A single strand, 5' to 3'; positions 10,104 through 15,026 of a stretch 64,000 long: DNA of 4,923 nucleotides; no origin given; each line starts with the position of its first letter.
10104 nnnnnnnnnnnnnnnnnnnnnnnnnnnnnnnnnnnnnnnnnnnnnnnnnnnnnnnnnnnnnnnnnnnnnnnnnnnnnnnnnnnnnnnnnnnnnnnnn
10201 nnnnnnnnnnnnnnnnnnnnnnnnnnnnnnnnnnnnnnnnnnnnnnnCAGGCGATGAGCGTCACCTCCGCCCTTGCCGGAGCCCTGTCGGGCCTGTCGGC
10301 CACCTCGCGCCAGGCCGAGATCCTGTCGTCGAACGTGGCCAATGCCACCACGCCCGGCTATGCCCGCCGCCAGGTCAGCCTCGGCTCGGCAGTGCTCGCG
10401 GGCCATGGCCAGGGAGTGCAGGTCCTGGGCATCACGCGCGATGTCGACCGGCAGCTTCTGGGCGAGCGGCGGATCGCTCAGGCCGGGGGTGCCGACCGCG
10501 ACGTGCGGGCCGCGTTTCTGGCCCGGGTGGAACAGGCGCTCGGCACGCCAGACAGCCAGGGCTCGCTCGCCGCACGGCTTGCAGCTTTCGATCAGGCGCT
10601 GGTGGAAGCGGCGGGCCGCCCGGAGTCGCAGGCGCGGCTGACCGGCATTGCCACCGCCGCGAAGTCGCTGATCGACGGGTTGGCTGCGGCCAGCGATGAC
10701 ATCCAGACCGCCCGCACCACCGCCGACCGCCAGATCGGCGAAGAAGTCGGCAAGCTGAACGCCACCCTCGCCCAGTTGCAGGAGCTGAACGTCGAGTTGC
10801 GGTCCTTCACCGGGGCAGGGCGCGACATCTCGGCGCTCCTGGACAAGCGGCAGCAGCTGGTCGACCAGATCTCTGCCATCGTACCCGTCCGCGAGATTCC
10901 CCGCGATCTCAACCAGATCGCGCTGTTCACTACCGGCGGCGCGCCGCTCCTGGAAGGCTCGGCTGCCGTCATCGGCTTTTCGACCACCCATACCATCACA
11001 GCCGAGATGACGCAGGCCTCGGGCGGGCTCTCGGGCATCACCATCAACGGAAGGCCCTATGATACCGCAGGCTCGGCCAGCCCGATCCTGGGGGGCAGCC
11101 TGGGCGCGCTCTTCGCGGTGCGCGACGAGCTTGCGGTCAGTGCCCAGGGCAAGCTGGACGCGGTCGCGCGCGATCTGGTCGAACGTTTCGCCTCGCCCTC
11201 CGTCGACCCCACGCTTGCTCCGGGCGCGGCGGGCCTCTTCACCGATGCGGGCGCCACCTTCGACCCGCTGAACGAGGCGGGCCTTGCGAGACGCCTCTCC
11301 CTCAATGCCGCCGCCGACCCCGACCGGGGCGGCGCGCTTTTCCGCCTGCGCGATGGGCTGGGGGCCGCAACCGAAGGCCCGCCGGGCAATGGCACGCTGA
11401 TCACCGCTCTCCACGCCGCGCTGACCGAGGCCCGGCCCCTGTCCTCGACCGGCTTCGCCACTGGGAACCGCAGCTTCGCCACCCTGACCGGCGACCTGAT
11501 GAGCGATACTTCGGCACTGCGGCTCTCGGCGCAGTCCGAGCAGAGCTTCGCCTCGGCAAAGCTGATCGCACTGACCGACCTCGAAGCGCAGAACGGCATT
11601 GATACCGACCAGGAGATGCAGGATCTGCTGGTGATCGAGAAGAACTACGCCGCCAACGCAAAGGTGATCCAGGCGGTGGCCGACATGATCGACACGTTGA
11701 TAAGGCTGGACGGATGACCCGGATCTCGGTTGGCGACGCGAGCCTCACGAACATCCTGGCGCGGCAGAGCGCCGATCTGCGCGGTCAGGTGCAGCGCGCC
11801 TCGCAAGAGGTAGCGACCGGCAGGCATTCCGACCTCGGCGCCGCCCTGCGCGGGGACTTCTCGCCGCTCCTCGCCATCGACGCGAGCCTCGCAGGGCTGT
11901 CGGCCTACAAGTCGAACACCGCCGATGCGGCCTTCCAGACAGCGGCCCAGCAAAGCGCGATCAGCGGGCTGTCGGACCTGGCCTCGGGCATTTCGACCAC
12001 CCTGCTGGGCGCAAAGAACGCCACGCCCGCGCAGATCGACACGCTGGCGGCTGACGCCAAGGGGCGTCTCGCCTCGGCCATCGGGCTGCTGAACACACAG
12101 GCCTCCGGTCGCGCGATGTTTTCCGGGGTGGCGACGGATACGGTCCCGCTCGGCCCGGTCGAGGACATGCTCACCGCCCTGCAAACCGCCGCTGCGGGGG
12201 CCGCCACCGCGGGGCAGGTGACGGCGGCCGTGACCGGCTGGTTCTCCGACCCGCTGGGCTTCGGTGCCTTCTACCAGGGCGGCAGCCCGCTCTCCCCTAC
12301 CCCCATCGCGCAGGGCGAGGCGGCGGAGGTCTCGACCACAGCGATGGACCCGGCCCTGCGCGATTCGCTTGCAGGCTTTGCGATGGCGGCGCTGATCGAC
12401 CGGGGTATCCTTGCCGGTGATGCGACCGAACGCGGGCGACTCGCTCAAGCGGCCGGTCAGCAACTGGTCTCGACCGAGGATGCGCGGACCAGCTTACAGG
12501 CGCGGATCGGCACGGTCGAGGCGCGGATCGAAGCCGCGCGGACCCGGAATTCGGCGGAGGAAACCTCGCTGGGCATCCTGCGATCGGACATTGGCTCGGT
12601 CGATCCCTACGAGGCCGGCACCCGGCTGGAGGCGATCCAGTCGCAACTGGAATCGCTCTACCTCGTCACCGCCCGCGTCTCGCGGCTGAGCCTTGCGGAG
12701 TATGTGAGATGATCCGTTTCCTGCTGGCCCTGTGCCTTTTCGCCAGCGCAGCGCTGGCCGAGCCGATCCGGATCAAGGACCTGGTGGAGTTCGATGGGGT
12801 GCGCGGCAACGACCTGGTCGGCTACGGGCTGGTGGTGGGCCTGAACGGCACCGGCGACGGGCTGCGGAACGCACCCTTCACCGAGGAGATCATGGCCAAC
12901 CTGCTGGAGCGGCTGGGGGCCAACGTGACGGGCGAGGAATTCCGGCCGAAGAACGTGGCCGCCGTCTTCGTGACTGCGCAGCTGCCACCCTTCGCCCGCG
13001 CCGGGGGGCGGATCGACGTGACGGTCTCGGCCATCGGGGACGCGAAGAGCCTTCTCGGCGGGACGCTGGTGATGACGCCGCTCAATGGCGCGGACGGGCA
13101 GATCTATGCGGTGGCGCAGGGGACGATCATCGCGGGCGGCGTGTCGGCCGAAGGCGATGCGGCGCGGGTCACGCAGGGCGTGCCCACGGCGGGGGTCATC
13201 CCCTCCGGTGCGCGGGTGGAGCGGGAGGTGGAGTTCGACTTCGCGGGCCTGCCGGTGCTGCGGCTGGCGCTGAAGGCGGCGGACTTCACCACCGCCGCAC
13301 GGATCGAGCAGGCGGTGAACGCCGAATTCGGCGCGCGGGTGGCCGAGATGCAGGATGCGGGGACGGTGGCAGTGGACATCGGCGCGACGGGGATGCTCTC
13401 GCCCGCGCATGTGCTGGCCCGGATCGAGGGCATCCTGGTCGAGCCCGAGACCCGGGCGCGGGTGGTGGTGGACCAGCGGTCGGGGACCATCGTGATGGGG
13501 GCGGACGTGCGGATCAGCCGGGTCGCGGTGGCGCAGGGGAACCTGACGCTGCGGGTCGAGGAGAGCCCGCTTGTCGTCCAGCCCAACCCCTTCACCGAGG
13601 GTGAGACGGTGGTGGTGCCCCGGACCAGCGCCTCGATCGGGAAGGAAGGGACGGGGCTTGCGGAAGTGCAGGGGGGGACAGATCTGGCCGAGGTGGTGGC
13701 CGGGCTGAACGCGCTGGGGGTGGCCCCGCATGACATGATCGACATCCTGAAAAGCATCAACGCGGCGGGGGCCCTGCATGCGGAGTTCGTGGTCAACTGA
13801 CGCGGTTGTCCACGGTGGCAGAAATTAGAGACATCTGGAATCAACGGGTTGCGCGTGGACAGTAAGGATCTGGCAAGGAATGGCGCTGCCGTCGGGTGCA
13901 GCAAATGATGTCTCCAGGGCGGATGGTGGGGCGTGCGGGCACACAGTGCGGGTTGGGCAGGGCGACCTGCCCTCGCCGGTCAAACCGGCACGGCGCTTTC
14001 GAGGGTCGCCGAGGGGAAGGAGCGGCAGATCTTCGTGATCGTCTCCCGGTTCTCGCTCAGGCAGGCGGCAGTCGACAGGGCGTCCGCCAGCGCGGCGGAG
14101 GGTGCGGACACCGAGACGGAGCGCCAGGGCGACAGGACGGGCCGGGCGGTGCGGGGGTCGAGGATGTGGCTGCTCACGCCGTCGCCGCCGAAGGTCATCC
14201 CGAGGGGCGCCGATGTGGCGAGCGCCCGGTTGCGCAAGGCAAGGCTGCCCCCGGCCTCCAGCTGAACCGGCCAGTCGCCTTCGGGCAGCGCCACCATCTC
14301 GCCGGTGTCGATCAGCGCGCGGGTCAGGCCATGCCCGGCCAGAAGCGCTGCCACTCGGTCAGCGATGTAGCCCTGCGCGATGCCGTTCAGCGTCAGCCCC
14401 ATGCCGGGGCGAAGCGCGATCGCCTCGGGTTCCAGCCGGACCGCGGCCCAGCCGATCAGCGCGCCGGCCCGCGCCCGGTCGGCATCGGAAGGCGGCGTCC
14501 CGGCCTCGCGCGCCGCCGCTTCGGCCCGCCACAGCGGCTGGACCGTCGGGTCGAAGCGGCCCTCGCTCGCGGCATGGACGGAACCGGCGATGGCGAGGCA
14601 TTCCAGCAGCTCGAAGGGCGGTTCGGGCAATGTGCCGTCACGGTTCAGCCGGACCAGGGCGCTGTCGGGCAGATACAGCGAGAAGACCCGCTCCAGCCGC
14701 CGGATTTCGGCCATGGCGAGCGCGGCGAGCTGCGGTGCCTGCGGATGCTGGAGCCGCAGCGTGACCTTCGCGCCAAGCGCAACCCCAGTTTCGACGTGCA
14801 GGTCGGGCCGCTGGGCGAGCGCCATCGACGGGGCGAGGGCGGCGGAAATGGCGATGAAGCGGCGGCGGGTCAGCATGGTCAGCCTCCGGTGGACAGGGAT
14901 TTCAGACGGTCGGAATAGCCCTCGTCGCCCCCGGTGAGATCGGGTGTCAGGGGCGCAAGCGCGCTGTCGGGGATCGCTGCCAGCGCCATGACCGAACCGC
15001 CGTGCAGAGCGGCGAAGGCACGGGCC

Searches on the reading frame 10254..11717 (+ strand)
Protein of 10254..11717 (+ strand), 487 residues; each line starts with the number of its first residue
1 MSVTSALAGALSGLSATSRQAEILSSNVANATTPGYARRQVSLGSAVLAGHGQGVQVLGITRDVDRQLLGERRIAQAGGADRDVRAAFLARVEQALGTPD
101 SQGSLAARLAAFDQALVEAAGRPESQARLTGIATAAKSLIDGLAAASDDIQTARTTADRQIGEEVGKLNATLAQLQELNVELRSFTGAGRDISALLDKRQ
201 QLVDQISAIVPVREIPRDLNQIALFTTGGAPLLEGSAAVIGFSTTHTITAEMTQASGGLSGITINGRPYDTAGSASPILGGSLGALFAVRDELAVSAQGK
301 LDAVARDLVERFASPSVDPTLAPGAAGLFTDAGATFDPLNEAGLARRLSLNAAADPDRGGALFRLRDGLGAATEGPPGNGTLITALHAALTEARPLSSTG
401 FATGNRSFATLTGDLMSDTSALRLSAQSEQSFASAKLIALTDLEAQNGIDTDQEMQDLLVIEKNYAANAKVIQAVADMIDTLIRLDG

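Call 72: search_protein_families(library=pfam, proteins=[window:10254-11717:+], max_evalue=0.00001)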
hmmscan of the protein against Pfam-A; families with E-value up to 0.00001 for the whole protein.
window:10254-11717:+ (487 aa): 3 families
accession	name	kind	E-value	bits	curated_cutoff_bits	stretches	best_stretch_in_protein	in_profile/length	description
PF22638.1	FlgK_D1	-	3.3e-31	109.1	28.6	1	89-312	1-214/233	Flagellar hook-associated protein FlgK helical domain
PF06429.18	Flg_bbr_C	-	2.5e-08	33.7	23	1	448-485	9-46/46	Flagellar basal body rod FlgEFG protein C-terminal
PF00460.25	Flg_bb_rod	-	1.9e-07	31.4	20.7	1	10-36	4-30/31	Flagella basal body rod protein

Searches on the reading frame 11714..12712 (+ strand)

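Call 72: search_protein_families(library=pfam, proteins=[window:11714-12712:+], max_evalue=0.00001)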
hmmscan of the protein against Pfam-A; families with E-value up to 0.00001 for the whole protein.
window:11714-12712:+ (332 aa): 1 family
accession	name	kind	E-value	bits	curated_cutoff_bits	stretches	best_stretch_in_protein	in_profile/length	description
PF00700.27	Flagellin_C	-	3e-07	31.1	23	1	259-327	12-82/86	Bacterial flagellin C-terminal helical region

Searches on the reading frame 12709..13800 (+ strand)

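Call 72: search_protein_families(library=pfam, proteins=[window:12709-13800:+], max_evalue=0.00001)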
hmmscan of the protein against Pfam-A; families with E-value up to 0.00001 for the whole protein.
window:12709-13800:+ (363 aa): 1 family
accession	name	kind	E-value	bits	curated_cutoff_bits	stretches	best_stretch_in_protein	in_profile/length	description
PF02119.21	FlgI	-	4.2e-134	447.2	25.3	1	21-362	1-343/343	Flagellar P-ring protein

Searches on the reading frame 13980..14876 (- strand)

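Call 72: search_protein_families(library=pfam, proteins=[window:13980-14876:-], max_evalue=0.00001)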
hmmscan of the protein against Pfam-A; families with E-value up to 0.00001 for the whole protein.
window:13980-14876:- (298 aa): 1 family
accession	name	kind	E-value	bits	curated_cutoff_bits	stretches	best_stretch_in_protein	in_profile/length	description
PF02424.20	ApbE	-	1.5e-47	162.8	25.6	1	35-278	2-250/266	ApbE family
